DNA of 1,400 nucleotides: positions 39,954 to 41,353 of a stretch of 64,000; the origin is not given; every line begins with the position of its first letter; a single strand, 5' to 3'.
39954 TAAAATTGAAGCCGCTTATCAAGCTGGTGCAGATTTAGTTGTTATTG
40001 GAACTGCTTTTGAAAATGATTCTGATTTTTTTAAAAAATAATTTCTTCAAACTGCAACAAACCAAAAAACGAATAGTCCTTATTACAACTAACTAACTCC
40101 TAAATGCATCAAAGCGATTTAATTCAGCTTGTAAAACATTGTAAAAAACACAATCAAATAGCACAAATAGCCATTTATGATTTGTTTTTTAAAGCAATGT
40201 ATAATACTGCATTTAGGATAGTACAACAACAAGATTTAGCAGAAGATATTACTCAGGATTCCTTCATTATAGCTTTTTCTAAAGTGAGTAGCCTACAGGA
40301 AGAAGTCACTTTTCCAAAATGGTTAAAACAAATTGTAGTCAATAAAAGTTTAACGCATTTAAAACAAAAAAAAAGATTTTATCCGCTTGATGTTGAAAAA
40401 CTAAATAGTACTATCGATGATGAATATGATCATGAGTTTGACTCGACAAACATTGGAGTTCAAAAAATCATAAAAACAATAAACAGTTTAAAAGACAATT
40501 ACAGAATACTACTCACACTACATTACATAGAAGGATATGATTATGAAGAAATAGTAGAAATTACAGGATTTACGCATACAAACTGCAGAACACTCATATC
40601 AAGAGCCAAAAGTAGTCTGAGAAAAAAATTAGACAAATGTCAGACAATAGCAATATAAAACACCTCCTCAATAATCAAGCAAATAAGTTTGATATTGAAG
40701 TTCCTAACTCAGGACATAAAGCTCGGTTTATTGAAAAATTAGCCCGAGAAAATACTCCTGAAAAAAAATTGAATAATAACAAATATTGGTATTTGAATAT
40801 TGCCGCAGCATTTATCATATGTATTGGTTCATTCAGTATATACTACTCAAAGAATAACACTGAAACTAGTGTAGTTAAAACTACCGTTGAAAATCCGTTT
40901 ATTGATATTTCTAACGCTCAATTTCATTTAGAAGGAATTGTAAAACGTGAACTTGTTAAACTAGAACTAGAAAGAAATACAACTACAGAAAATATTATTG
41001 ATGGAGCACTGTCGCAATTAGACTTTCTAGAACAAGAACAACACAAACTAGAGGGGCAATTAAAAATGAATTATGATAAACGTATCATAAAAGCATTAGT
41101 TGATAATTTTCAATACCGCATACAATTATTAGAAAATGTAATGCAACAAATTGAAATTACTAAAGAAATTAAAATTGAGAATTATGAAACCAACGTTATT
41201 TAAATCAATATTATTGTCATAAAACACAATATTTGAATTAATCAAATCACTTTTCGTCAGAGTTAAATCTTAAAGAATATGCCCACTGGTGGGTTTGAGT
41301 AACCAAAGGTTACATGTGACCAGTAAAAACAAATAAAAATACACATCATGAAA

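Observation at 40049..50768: Tandem paralogous modules (ECF sigma, short anti-sigma candidate, YGNI-repeat protein, CarboxypepD_reg protein): a candidate uncharacterised envelope-signalling system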

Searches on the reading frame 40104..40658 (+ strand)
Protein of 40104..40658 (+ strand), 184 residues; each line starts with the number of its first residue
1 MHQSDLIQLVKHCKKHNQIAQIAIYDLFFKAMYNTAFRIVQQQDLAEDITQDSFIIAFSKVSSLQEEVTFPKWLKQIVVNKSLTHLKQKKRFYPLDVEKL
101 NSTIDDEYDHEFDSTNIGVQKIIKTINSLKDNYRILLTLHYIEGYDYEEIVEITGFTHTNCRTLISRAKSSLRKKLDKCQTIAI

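Call 3: search_protein_families(library=pfam, proteins=[window:40104-40658:+], max_evalue=0.1)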
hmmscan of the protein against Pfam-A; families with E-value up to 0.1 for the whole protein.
window:40104-40658:+ (184 aa): 3 families
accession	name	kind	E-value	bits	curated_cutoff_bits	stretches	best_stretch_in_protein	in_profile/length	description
PF08281.18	Sigma70_r4_2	-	9.4e-12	44.8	25.7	1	121-171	3-53/54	Sigma-70, region 4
PF04542.20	Sigma70_r2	-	2.4e-09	37.3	24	1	31-91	8-70/71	Sigma-70 region 2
PF04545.22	Sigma70_r4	-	0.011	15.6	24.1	1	126-174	2-50/50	Sigma-70, region 4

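Call 4: search_protein_families(library=ncbifam, proteins=[window:40104-40658:+], max_evalue=0.1)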
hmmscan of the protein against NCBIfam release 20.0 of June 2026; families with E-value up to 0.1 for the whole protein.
window:40104-40658:+ (184 aa): 88 families (the best 25 are shown)
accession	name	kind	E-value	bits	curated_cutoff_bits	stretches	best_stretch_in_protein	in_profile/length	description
NF058625.1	sigma_PG0214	equivalog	3.6e-25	88.6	130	1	30-180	15-165/170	GFO_1088 family ECF-type sigma factor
NF007223.0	PRK09641.1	equivalog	1.6e-22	80.3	209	1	8-178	7-186/187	RNA polymerase sigma factor SigW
NF008888.0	PRK11922.1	equivalog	6.5e-22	78.3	204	1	7-178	18-198/231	RNA polymerase sigma factor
NF007216.0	PRK09638.1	equivalog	1.6e-21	76.9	194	1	7-178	6-176/180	RNA polymerase sigma factor SigY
TIGR02948.1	SigW_bacill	equivalog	1.8e-19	70.6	243.1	1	8-177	7-185/187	RNA polymerase sigma factor SigW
TIGR02985.1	Sig70_bacteroi1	subfamily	2.6e-19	70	126.4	1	23-176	5-162/162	RNA polymerase sigma-70 factor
TIGR02954.1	Sig70_famx3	hypoth_equivalog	5.7e-19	68.5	188.5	1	7-178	4-169/170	RNA polymerase sigma-70 factor, TIGR02954 family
TIGR02950.1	SigM_subfam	subfamily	8.2e-19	68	147.95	1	24-176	5-158/159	RNA polymerase sigma factor, SigM family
NF053879.1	RNAPolSigSigVBac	equivalog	1.3e-18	67.1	190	1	31-178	16-157/160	RNA polymerase sigma factor SigV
NF007229.0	PRK09647.1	equivalog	1.2e-17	64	265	1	31-179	56-205/220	RNA polymerase sigma factor SigE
NF009170.0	PRK12517.1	subfamily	2.6e-17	62.9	197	1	26-180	30-180/188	RNA polymerase sigma factor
TIGR02937.1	sigma70-ECF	superfamily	1.3e-16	60.6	42.9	1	24-176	6-165/165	sigma-70 family RNA polymerase sigma factor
TIGR02952.1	Sig70_famx2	equivalog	6.1e-16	58.8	206.45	1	10-176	2-170/170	ECF subfamily RNA polymerase sigma factor, BldN family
NF006930.0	PRK09415.1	subfamily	7.6e-16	58.5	198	1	24-178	21-177/179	RNA polymerase factor sigma C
TIGR02983.1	SigE-fam_strep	subfamily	8.7e-16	58.2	141.55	1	29-177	16-159/162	SigE family RNA polymerase sigma factor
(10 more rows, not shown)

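Call 96: search_protein_families(library=padloc, proteins=[window:40104-40658:+], max_evalue=0.001)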
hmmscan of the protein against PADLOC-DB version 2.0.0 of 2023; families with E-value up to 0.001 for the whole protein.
window:40104-40658:+ (184 aa): 1 family
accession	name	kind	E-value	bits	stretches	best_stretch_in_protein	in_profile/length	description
PDLC01019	Csm4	-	0.00022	18.6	1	28-130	32-137/319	Csm4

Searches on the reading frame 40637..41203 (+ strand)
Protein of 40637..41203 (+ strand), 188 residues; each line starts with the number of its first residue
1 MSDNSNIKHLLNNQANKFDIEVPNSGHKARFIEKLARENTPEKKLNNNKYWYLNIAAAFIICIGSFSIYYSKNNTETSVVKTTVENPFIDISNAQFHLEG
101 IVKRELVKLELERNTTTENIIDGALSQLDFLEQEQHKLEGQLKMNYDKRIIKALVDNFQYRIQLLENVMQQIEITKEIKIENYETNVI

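Call 3: search_protein_families(library=pfam, proteins=[window:40637-41203:+], max_evalue=0.1)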
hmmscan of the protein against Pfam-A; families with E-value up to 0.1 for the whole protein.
window:40637-41203:+ (188 aa): 3 families
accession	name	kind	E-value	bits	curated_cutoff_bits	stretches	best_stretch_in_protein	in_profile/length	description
PF13015.12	PRKCSH_1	-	0.033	14.3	23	1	132-183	26-77/154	Glucosidase II beta subunit-like protein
PF13786.12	DUF4179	-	0.051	14.5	30.1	0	46-85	2-45/94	Domain of unknown function (DUF4179)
PF06916.18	FAM210A-B_dom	-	0.083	13.8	26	0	48-72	8-32/88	FAM210A/B-like domain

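Call 4: search_protein_families(library=ncbifam, proteins=[window:40637-41203:+], max_evalue=0.1)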
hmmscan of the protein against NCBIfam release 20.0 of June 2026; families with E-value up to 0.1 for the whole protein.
window:40637-41203:+ (188 aa): 1 family
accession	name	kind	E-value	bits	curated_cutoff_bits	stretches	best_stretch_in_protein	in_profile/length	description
NF007356.0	PRK09852.1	subfamily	0.0099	14.6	623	1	15-165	261-414/474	6-phospho-beta-glucosidase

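Call 65: find_homologous_proteins(query=A5)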
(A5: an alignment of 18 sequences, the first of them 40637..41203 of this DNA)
Query A5 (18 sequences) (188 aa, profile of the alignment): 1558 proteins with E <= 0.001 among 3659 candidates; the best 120 are listed.
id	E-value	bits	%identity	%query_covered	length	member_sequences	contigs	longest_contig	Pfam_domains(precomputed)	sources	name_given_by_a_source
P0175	1.2e-51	193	92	100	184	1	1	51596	-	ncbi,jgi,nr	ncbi:MAG: hypothetical protein COA88_10850 [Kordia sp.]|nr:MAG: hypothetical protein COA88_10850 [Ko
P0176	1.4e-49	186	96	100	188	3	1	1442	-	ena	-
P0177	2.5e-48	182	80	98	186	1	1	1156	-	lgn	-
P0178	2.8e-48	182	77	98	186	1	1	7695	-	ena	-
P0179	5.1e-48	181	81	98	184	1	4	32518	-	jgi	-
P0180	8.2e-48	181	84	98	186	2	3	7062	-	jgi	-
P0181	3.4e-47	179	82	98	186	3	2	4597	-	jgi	-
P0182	4.4e-47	178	83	98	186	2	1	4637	-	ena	-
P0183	4.4e-47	178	83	98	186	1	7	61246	-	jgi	-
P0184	1.7e-46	176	81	98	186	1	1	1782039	-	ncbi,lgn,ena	-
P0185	1.8e-46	176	77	98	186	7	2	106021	-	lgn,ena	-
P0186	2.1e-45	173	77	98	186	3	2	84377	-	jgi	-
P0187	2.2e-45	173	78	98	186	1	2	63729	-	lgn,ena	-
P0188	6.2e-45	171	75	98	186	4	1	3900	-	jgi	-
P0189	6.6e-45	171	82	98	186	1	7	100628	-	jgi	-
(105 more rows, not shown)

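Call 66: search_solved_structures(query=A5, max_evalue=10)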
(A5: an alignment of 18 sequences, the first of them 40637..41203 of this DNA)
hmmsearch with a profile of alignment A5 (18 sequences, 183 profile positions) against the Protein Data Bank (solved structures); distinct sequences matched with E-value up to 10: 6.
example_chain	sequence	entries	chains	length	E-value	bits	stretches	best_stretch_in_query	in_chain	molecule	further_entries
2w2u_A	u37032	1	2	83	0.097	15.8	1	136-163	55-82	HYPOTHETICAL P60 KATANIN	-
4gkw_A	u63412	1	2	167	0.21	14.7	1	113-162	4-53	Spindle assembly abnormal protein 6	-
3ced_A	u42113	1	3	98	0.74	12.9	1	117-163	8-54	Methionine import ATP-binding protein metN 2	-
9tlp_A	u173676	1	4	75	0.83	12.8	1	119-165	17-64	Sc-apCC-2-BCL-xL-6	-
3g67_A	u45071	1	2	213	6.7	9.8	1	95-176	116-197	Methyl-accepting chemotaxis protein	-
6nx2_A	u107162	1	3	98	7.6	9.6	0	95-137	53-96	Design construct AAA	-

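Call 75: predict_structure(alignment_id=A6)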
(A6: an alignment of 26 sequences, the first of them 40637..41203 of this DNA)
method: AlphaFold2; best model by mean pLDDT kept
length: 188 residues; sequences in the alignment: 26
mean_pLDDT: 75.1   pTM: 0.48
mean pLDDT of the five models: 75.1, 71.6, 71.3, 71.1, 67.7
residues with pLDDT >= 90: 52; 70-90: 64; 50-70: 49; < 50: 23
segments of 3 or more residues with pLDDT < 50: 43-46, 74-84, 186-188
pLDDT, mean of each block of 10 residues (from residue 1): 60 59 67 66 51 76 73 49 58 86 90 88 93 94 89 93 93 82 54
secondary structure, 60 per line:
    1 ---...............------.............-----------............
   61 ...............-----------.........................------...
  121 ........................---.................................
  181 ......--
elements in order: H4-18 H25-37 H49-75 H87-111 H118-144 H148-186

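Call 78: fold_search(model_id=the predicted structure, library=pdb)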
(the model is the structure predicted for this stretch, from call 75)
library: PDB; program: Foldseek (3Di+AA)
matches with E <= 10: 266; with E <= 0.001: 0
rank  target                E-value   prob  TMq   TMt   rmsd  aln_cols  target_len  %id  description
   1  8rgh_A                9.6e-01  0.15  0.26  0.11  21.6       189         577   16  Structure of dynein-2 intermediate chain DYNC2I1 (WDR60) in complex with the dynein-2 heavy chain DYNC2H1. (released 2024-03-20)
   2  5j0j_C                1.2e+00  0.60  0.27  0.63   6.7        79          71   19  De novo design of protein homo-oligomers with modular hydrogen bond network-mediated specificity (released 2016-05-25)
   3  5j0j_A                1.2e+00  0.54  0.27  0.64   9.8        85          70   15  De novo design of protein homo-oligomers with modular hydrogen bond network-mediated specificity (released 2016-05-25)
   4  7agx_2G               1.2e+00  0.75  0.32  0.69   3.1        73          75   10  Apo-state type 3 secretion system export apparatus complex from Salmonella enterica typhimurium (released 2021-03-17)
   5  4fi5                  1.2e+00  0.60  0.27  0.63   4.1        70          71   17  Crystal structure of the N-terminal domain of Hantaan virus strain 76-118 nucleoprotein (released 2012-06-20)
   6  5j0j_B                1.2e+00  0.51  0.26  0.62   7.4        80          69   19  De novo design of protein homo-oligomers with modular hydrogen bond network-mediated specificity (released 2016-05-25)
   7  6rwy_L                1.3e+00  0.63  0.30  0.65   3.2        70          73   11  Export apparatus core and inner rod of the Shigella type 3 secretion system (released 2020-02-12)
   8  7agx_2K               1.4e+00  0.66  0.30  0.65   3.0        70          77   10  Apo-state type 3 secretion system export apparatus complex from Salmonella enterica typhimurium (released 2021-03-17)
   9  9c3i_S                1.4e+00  0.08  0.19  0.16  25.3       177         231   17  Rebuilt CNOT3/tRNA-LEU structure (released 2024-12-04)
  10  7ah9_2G               1.6e+00  0.63  0.32  0.68   3.2        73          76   10  Substrate-engaged type 3 secretion system needle complex from Salmonella enterica typhimurium - SpaR state 1 (released 2021-03-17)
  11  2lpz_MODEL_1_A        1.6e+00  0.63  0.32  0.65   3.2        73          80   10  Atomic model of the Type-III Secretion System Needle (released 2012-05-16)
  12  7w7z                  1.6e+00  0.30  0.35  0.42  11.7       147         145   14  Crystal Structure of human Focal Adhesion Targeting (FAT) domain of the Focal Adhesion Kinase (released 2022-12-21)
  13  9a2i_MODEL_1_A        1.7e+00  0.25  0.25  0.10   7.5       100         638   19  Model of E. coli DnaK by in-cell photo-crosslinking MS and deep learning (released 2023-02-24)
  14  7upp_C                1.8e+00  0.35  0.26  0.57   6.8        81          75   20  Crystal structure of designed heterotrimeric assembly DHT03_2arm_A21/B21/C long (released 2022-12-14)
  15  1ez3_A                1.9e+00  0.18  0.25  0.35  11.4       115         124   10  CRYSTAL STRUCTURE OF THE NEURONAL T-SNARE SYNTAXIN-1A (released 2000-06-07)
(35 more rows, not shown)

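Call 96: search_protein_families(library=padloc, proteins=[window:40637-41203:+], max_evalue=0.001)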
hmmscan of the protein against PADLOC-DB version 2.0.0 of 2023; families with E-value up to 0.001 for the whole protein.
window:40637-41203:+ (188 aa): 0 families
